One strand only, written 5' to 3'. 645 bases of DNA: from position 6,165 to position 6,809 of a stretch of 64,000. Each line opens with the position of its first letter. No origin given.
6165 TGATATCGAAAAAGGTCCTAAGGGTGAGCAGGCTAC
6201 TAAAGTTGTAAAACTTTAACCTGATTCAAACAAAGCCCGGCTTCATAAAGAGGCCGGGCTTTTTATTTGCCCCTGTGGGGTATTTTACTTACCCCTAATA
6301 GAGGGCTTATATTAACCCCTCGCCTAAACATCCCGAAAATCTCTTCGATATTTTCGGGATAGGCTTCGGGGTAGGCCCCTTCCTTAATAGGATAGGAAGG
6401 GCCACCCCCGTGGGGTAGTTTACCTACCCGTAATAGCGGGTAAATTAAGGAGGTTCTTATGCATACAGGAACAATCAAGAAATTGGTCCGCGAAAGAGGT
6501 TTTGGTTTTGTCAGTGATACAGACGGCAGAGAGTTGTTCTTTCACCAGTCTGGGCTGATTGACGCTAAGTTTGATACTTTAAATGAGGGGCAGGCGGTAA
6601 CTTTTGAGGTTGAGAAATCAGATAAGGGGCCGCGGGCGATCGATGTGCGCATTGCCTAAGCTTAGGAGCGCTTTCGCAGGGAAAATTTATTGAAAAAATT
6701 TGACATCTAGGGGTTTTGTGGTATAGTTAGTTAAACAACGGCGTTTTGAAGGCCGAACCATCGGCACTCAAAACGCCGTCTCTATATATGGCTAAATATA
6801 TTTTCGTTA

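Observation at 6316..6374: Three-copy structured element whose stem sequence differs in each copy while base-pairing is preserved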

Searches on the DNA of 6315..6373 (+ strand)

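Call 17: build_rna_model(alignment_id=A1, structure=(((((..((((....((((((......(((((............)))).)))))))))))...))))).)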
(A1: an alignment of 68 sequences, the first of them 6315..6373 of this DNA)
Model R1 built from alignment A1 (68 sequences, 69 columns); structure: as given.
model positions 59; base pairs 20; branch points 0; effective number of sequences 4.87; information 0.945 bits per position. Calibrated on 0.2 Mb of random sequence (short: E-values are rough).
structure used (alignment columns):
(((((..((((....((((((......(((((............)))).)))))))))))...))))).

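Call 18: search_with_rna_model(model_id=R1, source=window, filters=off, max_evalue=10, show_alignments=6)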
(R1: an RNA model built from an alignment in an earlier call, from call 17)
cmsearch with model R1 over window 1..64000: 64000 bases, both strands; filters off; matches with E-value up to 10: 27.
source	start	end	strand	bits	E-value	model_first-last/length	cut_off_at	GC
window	6315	6373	+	80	6e-21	1-59/59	no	0.49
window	59167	59225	-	77.5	3.3e-20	1-59/59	no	0.42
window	33102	33160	+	76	9.3e-20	1-59/59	no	0.44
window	38428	38456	+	16.9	0.022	17-45/59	no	0.21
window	59168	59226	+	16.9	0.023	1-59/59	no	0.42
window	40167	40233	+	16.2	0.037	1-59/59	no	0.61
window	38428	38456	-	16.2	0.037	17-45/59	no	0.21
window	6330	6360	-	15.5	0.058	16-46/59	no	0.39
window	33101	33159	-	14.3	0.13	1-59/59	no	0.44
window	58836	58859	+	12.2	0.55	1-59/59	no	0.38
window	27323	27352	+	11.8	0.72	16-46/59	no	0.47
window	38395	38421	-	11.8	0.73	17-45/59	no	0.33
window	38393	38423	+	11.4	0.94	16-46/59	no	0.39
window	53614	53628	-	11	1.3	1-59/59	no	0.87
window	11798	11823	+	10.5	1.7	17-45/59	no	0.27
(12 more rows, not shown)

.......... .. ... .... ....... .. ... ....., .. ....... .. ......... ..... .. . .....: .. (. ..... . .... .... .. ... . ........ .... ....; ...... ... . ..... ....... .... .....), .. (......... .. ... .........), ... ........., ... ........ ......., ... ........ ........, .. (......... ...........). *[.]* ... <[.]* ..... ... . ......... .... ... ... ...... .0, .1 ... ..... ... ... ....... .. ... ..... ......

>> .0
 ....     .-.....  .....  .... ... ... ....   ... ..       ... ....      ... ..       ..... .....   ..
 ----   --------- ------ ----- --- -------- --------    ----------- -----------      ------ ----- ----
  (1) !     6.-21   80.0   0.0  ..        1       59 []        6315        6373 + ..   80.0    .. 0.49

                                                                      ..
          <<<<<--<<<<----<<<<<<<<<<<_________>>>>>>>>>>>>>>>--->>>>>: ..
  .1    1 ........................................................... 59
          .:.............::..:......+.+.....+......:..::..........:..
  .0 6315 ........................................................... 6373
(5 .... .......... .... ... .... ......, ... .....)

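Call 19: search_with_rna_model(model_id=R1, sources=[window, L001, L002, L003, L004, L005, L006, L007, L008, L009, L010, L011, L012, L013, L014, L015, L016, L017, L018, L019, L020, L021, L022, L023, L024, L025, L026, L027, L028, L029, L030, L031, L032, L033, L034, L035, L036, L037, L038, L039, L040, L041, L042, L043, L044, L045, L046, L047, L048, L049, L050, L051, L052, L053, L054, L055, L056, L057, L058, L059, L060, L061, L062, L063, L064, L065, L066, L067, L068, L069, L070, L071, L072, L073, L074, L075, L076, L077, L078, L079, L080, L081, L082, L083, L084, L085, L086, L087, L088, L089, L090, L091, L092, L093, L094, L095, L096, L097], max_evalue=0.001, make_alignment=true)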
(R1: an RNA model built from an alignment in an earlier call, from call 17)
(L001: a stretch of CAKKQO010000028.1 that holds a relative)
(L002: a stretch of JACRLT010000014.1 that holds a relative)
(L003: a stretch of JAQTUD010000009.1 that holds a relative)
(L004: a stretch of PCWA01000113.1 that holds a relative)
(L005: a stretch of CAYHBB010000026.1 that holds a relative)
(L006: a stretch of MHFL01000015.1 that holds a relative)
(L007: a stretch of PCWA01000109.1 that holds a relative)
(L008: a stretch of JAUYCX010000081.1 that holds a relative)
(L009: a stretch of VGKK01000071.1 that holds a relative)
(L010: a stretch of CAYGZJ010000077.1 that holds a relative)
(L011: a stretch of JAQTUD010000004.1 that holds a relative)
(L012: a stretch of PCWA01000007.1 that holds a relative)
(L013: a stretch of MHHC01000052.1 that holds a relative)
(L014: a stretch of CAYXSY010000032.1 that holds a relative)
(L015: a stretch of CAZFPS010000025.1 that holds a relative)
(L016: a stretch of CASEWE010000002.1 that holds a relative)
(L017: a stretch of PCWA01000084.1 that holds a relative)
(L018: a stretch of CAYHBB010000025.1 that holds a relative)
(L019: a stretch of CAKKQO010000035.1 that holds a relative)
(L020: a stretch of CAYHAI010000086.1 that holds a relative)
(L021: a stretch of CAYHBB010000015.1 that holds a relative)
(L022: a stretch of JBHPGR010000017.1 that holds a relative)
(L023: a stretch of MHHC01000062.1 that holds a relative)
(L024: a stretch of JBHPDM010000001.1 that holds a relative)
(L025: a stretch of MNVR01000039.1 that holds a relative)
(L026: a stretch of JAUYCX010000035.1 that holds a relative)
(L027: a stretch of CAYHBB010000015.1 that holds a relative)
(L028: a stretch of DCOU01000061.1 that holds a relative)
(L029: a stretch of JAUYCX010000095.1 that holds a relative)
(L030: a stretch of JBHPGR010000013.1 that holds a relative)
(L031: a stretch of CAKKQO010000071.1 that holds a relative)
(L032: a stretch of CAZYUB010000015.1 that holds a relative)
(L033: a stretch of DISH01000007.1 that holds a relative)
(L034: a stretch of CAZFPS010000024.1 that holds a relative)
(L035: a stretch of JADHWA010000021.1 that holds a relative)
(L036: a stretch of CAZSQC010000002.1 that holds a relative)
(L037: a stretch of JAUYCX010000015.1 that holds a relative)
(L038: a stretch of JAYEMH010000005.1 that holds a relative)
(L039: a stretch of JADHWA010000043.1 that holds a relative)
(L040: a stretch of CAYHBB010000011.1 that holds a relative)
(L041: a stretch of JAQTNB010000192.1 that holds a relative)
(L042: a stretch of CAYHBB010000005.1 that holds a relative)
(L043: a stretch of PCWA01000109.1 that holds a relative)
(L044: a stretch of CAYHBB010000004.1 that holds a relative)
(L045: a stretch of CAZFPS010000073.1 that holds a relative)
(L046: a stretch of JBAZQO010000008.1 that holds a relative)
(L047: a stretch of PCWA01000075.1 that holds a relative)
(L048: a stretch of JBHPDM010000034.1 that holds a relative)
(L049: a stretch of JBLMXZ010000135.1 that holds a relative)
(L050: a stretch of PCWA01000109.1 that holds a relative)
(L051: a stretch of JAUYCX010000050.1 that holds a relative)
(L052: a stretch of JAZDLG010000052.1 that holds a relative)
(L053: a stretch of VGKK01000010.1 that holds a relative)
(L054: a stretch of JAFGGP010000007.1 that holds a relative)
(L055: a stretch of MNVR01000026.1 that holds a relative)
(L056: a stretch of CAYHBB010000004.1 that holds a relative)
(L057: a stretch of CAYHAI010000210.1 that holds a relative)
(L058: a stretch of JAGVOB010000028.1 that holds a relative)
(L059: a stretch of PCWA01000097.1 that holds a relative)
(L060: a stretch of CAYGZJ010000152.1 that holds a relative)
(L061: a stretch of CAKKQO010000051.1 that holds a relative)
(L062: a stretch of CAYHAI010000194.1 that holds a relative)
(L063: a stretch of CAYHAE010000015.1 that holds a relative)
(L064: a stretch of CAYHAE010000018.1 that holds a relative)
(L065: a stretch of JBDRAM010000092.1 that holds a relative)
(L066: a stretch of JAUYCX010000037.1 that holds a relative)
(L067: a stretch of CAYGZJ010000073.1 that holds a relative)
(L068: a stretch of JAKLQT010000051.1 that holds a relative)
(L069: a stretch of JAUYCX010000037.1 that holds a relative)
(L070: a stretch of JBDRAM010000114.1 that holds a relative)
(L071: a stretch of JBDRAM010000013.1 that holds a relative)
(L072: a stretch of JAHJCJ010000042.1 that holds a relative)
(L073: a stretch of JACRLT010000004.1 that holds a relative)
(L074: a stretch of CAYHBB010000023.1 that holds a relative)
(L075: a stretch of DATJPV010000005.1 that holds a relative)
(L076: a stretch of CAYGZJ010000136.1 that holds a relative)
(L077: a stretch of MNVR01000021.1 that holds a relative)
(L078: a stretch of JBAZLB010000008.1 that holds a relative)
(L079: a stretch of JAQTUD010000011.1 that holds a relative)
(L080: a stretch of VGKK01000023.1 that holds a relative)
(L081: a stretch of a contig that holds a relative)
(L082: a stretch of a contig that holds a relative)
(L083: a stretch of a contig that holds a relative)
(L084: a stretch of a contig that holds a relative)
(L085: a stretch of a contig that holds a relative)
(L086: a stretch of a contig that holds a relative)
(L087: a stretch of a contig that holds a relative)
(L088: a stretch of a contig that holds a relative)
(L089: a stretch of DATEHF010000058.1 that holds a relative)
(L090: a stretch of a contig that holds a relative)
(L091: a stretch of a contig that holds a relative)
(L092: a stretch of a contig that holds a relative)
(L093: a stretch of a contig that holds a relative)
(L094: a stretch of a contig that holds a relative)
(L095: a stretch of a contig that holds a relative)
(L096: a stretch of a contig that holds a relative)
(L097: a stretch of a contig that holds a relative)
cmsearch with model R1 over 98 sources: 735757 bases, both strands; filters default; matches with E-value up to 0.001: 136.
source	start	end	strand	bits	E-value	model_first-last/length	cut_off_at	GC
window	6315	6373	+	80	6.9e-20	1-59/59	no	0.49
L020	1362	1420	+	79.9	7.4e-20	1-59/59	no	0.44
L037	7199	7257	-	78.8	1.6e-19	1-59/59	no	0.47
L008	1359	1417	-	78.1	2.6e-19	1-59/59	no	0.49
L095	4651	4709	-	77.8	3.2e-19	1-59/59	no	0.44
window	59167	59225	-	77.5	3.7e-19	1-59/59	no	0.42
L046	596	654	+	77.5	3.9e-19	1-59/59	no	0.51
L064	5550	5608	+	76.8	6.1e-19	1-59/59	no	0.46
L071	503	561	-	76.7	6.8e-19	1-59/59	no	0.44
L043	7036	7094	-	76.6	7.3e-19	1-59/59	no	0.49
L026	733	791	+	76.4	8e-19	1-59/59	no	0.49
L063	3207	3265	+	76.4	8.4e-19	1-59/59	no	0.49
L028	2558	2616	+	76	1.1e-18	1-59/59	no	0.49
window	33102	33160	+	76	1.1e-18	1-59/59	no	0.44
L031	49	107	-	74.8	2.4e-18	1-59/59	no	0.47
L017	7259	7317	-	74.8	2.4e-18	1-59/59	no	0.47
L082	1647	1705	-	74.7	2.6e-18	1-59/59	no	0.56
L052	1488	1547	+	74.5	3e-18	1-59/59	no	0.43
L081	5934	5992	+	74.4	3.2e-18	1-59/59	no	0.47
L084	4065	4123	+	73.3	6.5e-18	1-59/59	no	0.41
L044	5509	5567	+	73.1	7.7e-18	1-59/59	no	0.49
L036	488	546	-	72.8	9.1e-18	1-59/59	no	0.41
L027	3258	3316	+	72.7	9.7e-18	1-59/59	no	0.49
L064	7641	7698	-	72.7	9.7e-18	1-59/59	no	0.41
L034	2202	2260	-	72.5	1.1e-17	1-59/59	no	0.36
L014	2666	2724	+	71.9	1.7e-17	1-59/59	no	0.36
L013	1158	1215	-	71.7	2e-17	1-59/59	no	0.47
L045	7170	7228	-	71.5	2.3e-17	1-59/59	no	0.37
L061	768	826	-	71.2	2.7e-17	1-59/59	no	0.44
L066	826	884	-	70.8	3.6e-17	1-59/59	no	0.39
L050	2170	2227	-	70.7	3.9e-17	1-59/59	no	0.41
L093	573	633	-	70.5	4.5e-17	1-59/59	no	0.36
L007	4460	4517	-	70.3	5e-17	1-59/59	no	0.41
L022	1592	1649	-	69.7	7.6e-17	1-59/59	no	0.47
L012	2672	2730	+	69.5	8.5e-17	1-59/59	no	0.47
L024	7859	7916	+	69.4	9.1e-17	1-59/59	no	0.45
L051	172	228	-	69.3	9.7e-17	1-59/59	no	0.39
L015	161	218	+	69.1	1.1e-16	1-59/59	no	0.34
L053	6804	6862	+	69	1.2e-16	1-59/59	no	0.46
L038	6364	6422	+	68.3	1.9e-16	1-59/59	no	0.37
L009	2889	2947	+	67.7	2.9e-16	1-59/59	no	0.42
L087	4333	4409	-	67.4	3.5e-16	1-59/59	no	0.56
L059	6515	6573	+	67.3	3.8e-16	1-59/59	no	0.42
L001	5469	5527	+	67.3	3.9e-16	1-59/59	no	0.44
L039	4450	4509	+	67.3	3.9e-16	1-59/59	no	0.45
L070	1420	1477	-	66.8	5.3e-16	1-59/59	no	0.48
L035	1965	2024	+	66.6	6.4e-16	1-59/59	no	0.45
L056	7501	7559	+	66.4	6.9e-16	1-59/59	no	0.51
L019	6049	6106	-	66.4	7.3e-16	1-59/59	no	0.45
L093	1648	1707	+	66.1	8.7e-16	1-59/59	no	0.37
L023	6557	6614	+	66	9.5e-16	1-59/59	no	0.45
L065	4010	4068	-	65.9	1e-15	1-59/59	no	0.39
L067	1817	1893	-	65.9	1e-15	1-59/59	no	0.53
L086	7066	7124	-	65.3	1.5e-15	1-59/59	no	0.49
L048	235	292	+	65.1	1.7e-15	1-59/59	no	0.45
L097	7511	7568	+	65.1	1.7e-15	1-59/59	no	0.45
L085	2536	2611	-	65.1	1.7e-15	1-59/59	no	0.49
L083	3866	3922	-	65.1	1.7e-15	1-59/59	no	0.44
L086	6850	6910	-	64.5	2.5e-15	1-59/59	no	0.43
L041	1652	1709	-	64.4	2.7e-15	1-59/59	no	0.52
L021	708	785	+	64.3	2.9e-15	1-59/59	no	0.53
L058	4379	4436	+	64.3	2.9e-15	1-59/59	no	0.43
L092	3172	3248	-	64.3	2.9e-15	1-59/59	no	0.49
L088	4891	4950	+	64.1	3.5e-15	1-59/59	no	0.43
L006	30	87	-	64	3.6e-15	1-59/59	no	0.45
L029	3713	3781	+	63.7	4.4e-15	1-59/59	no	0.49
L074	2454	2530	+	63.7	4.5e-15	1-59/59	no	0.53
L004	4717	4774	+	63.6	4.8e-15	1-59/59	no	0.43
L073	7108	7168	-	63.3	5.6e-15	1-59/59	no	0.43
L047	1837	1894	-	63.2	6.3e-15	1-59/59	no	0.43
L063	2919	2976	+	62.9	7.6e-15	1-59/59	no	0.43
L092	7035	7111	-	62.6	9.2e-15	1-59/59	no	0.49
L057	2515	2573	-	62.5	9.9e-15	1-59/59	no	0.44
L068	6397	6454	-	62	1.4e-14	1-59/59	no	0.34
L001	6053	6111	-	61.9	1.5e-14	1-59/59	no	0.39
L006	253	310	-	61.1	2.6e-14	1-59/59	no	0.48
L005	5429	5486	+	60.9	3e-14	1-59/59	no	0.55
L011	3759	3830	+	60.7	3.3e-14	1-59/59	no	0.4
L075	7016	7074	+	60.6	3.6e-14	1-59/59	no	0.53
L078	3023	3091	+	60.5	3.8e-14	1-59/59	no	0.43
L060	169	226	-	59.7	6.7e-14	1-59/59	no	0.5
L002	4378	4439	+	59.2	9.5e-14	1-59/59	no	0.55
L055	1686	1746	+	58.5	1.5e-13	1-59/59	no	0.46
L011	4453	4523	+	58.2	1.9e-13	1-59/59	no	0.45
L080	2778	2843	+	58.1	2e-13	1-59/59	no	0.45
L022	2951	3008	+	58.1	2e-13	1-59/59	no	0.48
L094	5589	5656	+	57.7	2.6e-13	1-59/59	no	0.5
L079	7012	7082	-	57.4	3.1e-13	1-59/59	no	0.46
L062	4580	4649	+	56.4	6.2e-13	1-59/59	no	0.47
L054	4980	5039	-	54.3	2.5e-12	1-59/59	no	0.52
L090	1052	1120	+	53.8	3.7e-12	1-59/59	no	0.49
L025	129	200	-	53.5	4.5e-12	1-59/59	no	0.51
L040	1395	1461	-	53.2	5.4e-12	1-59/59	no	0.46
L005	3331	3400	+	52.9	6.7e-12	1-59/59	no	0.54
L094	54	111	+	51.7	1.5e-11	1-59/59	no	0.45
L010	1934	2004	-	51.5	1.7e-11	1-59/59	no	0.46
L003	6978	7048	-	51.3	2e-11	1-59/59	no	0.45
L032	663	730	+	51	2.4e-11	1-59/59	no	0.49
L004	1332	1393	-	50.5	3.3e-11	1-59/59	no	0.44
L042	7209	7277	-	50.5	3.3e-11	1-59/59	no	0.48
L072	5639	5710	+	50.4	3.7e-11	1-59/59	no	0.44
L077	4638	4707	+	50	4.7e-11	1-59/59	no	0.47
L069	3388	3463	+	49.8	5.5e-11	1-59/59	no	0.57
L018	5156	5224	-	49.1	8.6e-11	1-59/59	no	0.51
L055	817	883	+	49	9.2e-11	1-59/59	no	0.42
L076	1741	1811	-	48.8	1e-10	1-59/59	no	0.52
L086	6981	7041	+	48.7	1.2e-10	1-59/59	no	0.44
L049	3822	3893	-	48.6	1.2e-10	1-59/59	no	0.62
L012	2772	2833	-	46.9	3.8e-10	1-59/59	no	0.45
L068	6978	7037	-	46.8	4.3e-10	1-59/59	no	0.48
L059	6598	6658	-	46.3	5.8e-10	1-59/59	no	0.46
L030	4697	4756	+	45.2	1.2e-09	1-59/59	no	0.6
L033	830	895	+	44.9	1.5e-09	1-59/59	no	0.44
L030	4578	4637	+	44.9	1.5e-09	1-59/59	no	0.58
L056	7828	7896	+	43.7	3.5e-09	1-59/59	no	0.54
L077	7259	7321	+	41.5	1.5e-08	1-59/59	no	0.43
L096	6651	6717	-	41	2.1e-08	1-59/59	no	0.48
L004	1195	1235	+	41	2.1e-08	9-49/59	no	0.41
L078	2835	2903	+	37.4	2.4e-07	1-59/59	no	0.48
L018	4821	4878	+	37.3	2.6e-07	1-59/59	no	0.52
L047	1742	1797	-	34.4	1.8e-06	1-59/59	no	0.34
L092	4296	4350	-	34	2.4e-06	1-59/59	no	0.53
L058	2425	2486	+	33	4.8e-06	1-59/59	no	0.42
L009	2744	2799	+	32.5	6.9e-06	1-59/59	no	0.52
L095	5750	5804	-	32.1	9.1e-06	1-59/59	no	0.49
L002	7474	7529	+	31.6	1.3e-05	1-59/59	no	0.32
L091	3281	3351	-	31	1.9e-05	1-59/59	no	0.54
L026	658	713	-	30.4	2.8e-05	1-59/59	no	0.32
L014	2595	2649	-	30.1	3.4e-05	1-59/59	no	0.51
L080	2689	2743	-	29.2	6.2e-05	1-59/59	no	0.42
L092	1636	1696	+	28.4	0.00011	1-59/59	no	0.43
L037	451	511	-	26.1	0.0005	1-59/59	no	0.49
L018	4678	4738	-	26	0.00053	1-59/59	no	0.44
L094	5512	5572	-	25.7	0.00066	1-59/59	no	0.44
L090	478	538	+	25.6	0.00072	1-59/59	no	0.44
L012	4518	4578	-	25.2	0.00096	1-59/59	no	0.36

Alignment A2: 136 matches aligned to the model, 126 columns, each read 5' to 3' on its own strand. Consensus structure (alignment columns), stored with it:
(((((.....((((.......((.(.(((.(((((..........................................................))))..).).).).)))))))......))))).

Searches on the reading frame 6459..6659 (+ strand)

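Call 48: search_protein_families(library=ncbifam, proteins=[window:6459-6659:+], max_evalue=1e-10)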
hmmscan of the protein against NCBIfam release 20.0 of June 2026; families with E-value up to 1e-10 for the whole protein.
window:6459-6659:+ (66 aa): 7 families
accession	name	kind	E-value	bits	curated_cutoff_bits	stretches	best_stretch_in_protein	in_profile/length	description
NF049933.1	TransAntitermCspE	equivalog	8.1e-18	64.3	120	1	2-64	4-67/69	transcription antiterminator/RNA stability regulator CspE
NF008190.0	PRK10943.1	subfamily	1.1e-12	47.7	137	1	4-63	6-66/69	cold shock-like protein CspC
NF038236.1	retron_eff_Se72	equivalog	2.4e-12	46.6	82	1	4-64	1-60/62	retron Se72 family effector protein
NF007679.0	PRK10354.1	subfamily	3e-12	46.7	130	1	3-63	6-67/70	RNA chaperone/antiterminator CspA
NF007062.0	PRK09507.1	subfamily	5.1e-12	45.6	133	1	4-63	6-66/69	transcription antiterminator/RNA stability regulator CspE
TIGR02381.1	cspD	equivalog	3e-11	43.1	115.4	1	1-63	1-64/68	cold shock domain-containing protein CspD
NF007378.0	PRK09890.1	equivalog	4.9e-11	42.7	144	1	3-63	6-67/70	cold shock protein CspG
